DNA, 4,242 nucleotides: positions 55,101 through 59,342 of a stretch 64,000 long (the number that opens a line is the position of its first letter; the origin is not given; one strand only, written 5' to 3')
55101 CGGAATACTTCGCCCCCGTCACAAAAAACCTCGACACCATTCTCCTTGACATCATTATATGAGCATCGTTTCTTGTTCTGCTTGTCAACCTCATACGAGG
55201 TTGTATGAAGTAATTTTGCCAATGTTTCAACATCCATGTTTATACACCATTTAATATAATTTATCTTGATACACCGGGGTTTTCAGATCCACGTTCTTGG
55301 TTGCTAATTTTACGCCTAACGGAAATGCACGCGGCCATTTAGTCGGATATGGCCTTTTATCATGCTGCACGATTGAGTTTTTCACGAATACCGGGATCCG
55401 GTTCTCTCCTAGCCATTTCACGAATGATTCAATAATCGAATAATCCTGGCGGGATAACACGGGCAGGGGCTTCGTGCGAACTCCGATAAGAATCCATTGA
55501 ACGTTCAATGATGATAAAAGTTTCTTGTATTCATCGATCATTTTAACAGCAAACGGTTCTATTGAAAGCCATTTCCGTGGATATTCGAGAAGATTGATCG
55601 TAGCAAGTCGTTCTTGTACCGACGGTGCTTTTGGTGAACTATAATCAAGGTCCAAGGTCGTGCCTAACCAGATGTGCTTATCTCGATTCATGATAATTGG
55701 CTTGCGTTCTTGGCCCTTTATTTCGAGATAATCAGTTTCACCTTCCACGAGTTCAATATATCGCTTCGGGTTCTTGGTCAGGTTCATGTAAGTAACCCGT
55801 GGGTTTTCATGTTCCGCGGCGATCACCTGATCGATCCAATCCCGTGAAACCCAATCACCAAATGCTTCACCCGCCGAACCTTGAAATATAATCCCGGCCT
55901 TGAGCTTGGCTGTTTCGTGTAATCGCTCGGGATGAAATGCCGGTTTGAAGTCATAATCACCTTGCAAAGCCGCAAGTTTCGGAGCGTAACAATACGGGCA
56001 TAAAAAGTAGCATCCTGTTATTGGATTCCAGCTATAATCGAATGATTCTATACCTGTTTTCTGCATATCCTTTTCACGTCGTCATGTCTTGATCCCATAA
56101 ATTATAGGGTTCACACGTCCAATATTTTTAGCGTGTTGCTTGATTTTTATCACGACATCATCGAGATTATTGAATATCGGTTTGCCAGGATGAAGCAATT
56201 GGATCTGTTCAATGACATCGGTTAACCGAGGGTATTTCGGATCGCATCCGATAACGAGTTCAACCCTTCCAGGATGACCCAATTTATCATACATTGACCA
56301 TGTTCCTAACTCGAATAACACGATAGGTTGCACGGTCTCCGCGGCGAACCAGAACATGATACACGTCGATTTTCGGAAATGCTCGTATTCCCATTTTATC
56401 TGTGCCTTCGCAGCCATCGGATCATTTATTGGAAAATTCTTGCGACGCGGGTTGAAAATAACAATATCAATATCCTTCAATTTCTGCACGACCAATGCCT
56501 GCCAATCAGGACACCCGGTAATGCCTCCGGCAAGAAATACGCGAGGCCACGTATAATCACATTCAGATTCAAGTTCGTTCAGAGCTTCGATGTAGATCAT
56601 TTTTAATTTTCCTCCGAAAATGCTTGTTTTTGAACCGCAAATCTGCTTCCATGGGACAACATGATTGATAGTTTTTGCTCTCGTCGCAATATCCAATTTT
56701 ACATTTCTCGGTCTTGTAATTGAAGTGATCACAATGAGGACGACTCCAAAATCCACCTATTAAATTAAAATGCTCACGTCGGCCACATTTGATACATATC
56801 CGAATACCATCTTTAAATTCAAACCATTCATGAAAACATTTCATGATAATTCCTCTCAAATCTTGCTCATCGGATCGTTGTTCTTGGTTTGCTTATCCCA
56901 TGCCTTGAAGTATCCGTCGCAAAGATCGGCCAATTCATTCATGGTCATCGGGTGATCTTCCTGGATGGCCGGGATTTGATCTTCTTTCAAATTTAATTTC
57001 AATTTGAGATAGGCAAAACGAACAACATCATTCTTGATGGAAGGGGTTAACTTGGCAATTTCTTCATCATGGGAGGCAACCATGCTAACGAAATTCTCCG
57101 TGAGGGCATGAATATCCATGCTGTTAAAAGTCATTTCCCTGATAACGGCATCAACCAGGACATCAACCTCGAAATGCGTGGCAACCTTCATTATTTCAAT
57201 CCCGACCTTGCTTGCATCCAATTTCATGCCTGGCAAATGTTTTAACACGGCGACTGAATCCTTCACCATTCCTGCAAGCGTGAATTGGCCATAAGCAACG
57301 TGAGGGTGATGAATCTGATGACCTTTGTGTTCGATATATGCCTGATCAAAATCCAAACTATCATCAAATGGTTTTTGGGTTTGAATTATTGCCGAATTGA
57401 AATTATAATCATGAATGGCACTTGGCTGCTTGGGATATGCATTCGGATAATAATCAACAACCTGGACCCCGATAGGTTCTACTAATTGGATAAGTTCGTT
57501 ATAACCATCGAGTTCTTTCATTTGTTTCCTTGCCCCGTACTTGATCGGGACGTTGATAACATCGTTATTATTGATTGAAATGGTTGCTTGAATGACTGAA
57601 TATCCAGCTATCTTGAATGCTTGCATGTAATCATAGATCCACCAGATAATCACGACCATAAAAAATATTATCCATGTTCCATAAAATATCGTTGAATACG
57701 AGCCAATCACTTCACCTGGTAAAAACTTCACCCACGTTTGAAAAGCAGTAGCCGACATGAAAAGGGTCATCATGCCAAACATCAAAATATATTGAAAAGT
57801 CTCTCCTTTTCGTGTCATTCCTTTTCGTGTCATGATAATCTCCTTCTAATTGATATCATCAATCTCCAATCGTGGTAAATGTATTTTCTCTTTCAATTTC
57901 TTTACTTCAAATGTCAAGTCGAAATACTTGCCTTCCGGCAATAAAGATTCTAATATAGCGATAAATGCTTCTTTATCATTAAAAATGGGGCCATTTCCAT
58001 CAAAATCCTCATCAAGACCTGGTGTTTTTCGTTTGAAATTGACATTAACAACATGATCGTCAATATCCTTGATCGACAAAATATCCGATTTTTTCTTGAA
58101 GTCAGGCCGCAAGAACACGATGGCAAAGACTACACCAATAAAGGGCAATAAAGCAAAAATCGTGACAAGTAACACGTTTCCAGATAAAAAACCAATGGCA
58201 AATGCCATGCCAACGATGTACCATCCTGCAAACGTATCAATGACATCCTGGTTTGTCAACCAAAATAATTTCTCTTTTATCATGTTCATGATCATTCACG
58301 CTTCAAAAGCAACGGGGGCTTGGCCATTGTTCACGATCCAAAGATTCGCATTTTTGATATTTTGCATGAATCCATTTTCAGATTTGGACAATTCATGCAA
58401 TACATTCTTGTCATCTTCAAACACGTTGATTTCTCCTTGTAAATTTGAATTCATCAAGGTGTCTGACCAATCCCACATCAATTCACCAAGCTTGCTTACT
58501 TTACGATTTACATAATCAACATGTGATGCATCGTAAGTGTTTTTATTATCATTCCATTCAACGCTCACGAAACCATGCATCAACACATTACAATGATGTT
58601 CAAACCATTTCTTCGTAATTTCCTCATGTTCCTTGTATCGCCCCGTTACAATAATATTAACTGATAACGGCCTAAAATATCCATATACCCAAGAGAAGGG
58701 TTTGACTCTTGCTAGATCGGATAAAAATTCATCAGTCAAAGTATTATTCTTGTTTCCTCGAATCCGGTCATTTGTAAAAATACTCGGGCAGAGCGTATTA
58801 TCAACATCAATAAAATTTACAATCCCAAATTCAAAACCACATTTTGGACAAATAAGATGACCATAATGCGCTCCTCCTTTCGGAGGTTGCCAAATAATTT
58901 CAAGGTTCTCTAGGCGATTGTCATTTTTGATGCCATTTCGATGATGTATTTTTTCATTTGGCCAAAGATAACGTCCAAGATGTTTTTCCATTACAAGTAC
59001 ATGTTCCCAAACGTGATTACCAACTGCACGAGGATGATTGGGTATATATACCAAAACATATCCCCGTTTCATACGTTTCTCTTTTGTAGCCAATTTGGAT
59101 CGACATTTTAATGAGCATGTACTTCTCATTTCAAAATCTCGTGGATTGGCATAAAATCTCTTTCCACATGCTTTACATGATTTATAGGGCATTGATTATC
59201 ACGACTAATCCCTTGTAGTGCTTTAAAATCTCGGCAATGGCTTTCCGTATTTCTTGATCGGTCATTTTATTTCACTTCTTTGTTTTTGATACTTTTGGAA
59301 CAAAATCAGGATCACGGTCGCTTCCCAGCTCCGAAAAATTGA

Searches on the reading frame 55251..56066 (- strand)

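Call 11: search_protein_families(library=pfam, proteins=[window:55251-56066:-], max_evalue=0.01)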
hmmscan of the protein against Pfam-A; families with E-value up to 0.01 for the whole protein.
window:55251-56066:- (271 aa): 1 family
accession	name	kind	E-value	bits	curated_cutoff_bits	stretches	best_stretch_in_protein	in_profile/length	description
PF07505.17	DUF5131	-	6.7e-16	59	28.9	1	4-195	2-181/243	Protein of unknown function (DUF5131)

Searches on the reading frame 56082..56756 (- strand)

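Call 53: search_protein_families(library=pfam, proteins=[window:56082-56756:-], max_evalue=0.01)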
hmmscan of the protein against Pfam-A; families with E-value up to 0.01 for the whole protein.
window:56082-56756:- (224 aa): 1 family
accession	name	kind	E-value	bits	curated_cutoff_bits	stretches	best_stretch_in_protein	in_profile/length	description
PF15891.11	Nuc_deoxyri_tr2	-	2.4e-16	60.4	30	1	71-155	2-93/105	Nucleoside 2-deoxyribosyltransferase like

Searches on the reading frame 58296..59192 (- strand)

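Call 11: search_protein_families(library=pfam, proteins=[window:58296-59192:-], max_evalue=0.01)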
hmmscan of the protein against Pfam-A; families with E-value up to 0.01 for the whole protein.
window:58296-59192:- (298 aa): 1 family
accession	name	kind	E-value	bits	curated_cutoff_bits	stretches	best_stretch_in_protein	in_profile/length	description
PF13392.12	HNH_3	-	1.1e-07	31.8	24.8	1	64-98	4-37/46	HNH endonuclease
